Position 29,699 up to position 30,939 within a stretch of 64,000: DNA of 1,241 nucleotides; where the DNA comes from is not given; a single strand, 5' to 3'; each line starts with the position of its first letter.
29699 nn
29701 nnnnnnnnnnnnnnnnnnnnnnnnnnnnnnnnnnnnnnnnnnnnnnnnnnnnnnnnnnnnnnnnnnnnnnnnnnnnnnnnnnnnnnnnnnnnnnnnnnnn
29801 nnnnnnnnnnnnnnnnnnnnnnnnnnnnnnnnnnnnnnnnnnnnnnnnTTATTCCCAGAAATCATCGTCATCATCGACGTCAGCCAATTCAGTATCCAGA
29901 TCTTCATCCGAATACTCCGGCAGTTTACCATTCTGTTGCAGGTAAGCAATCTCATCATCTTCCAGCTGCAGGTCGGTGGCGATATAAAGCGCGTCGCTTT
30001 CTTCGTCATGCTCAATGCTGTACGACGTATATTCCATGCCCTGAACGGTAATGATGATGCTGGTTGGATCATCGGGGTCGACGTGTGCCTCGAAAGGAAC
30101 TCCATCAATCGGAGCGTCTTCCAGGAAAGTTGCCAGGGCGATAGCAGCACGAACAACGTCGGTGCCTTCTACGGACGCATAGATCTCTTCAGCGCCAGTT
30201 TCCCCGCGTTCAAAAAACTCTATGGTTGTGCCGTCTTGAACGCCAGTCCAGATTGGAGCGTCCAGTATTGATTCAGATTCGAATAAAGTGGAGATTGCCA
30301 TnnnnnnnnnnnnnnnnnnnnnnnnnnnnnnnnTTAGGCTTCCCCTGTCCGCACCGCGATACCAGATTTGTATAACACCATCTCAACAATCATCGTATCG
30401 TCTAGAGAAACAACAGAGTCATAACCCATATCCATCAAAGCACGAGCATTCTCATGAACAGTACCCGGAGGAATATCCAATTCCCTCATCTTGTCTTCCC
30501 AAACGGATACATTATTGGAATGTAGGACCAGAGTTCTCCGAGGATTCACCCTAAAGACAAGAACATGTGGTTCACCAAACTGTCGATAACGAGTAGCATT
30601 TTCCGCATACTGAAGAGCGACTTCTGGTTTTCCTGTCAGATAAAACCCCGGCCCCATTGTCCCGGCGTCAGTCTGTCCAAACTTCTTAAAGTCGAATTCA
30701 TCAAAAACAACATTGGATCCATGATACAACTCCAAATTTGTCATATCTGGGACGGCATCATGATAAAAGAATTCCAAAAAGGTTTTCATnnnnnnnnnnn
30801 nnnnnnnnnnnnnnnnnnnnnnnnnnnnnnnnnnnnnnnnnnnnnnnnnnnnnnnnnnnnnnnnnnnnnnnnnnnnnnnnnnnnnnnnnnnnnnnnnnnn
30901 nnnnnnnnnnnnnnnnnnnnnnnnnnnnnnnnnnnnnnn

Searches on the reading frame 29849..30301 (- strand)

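Call 57: search_protein_families(library=pfam, proteins=[window:29849-30301:-], max_evalue=0.01)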
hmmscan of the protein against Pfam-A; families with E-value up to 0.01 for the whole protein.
window:29849-30301:- (150 aa): 0 families

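Call 58: search_protein_families(library=phrogs, proteins=[window:29849-30301:-], max_evalue=0.001)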
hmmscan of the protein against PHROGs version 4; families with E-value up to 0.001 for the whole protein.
window:29849-30301:- (150 aa): 1 family
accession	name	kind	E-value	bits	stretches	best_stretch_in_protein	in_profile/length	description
phrog_3852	-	unknown function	9.5e-84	279.9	1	1-150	1-150/152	-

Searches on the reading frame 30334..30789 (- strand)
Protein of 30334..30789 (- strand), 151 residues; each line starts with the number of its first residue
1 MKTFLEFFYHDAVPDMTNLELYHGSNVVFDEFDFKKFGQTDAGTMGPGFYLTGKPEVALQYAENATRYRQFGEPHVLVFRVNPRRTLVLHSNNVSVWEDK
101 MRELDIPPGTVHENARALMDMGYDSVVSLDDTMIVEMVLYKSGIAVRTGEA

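Call 57: search_protein_families(library=pfam, proteins=[window:30334-30789:-], max_evalue=0.01)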
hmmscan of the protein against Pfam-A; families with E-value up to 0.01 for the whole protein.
window:30334-30789:- (151 aa): 2 families
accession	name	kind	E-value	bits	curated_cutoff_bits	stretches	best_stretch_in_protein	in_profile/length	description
PF13151.12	DUF3990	-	5e-07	30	32.2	1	20-90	2-69/152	Protein of unknown function (DUF3990)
PF18760.7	ART-PolyVal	-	6e-06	27.5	31.2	1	19-65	7-48/140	ADP-Ribosyltransferase in polyvalent proteins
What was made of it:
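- Checked: The 'PARP-like' label for the 30789 gene rests only on sub-threshold Pfam hits (ART-PolyVal 27.5 bits against a cut-off of 31.2; DUF3990 30 against 32.2; call 57).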

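Call 58: search_protein_families(library=phrogs, proteins=[window:30334-30789:-], max_evalue=0.001)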
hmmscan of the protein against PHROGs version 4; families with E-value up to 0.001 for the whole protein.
window:30334-30789:- (151 aa): 2 families
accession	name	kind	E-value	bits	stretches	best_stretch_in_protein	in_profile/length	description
phrog_4700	-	unknown function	1.3e-69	233.6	1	1-148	1-148/149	-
phrog_31411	-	unknown function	5.6e-06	27.1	1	21-68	57-103/232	-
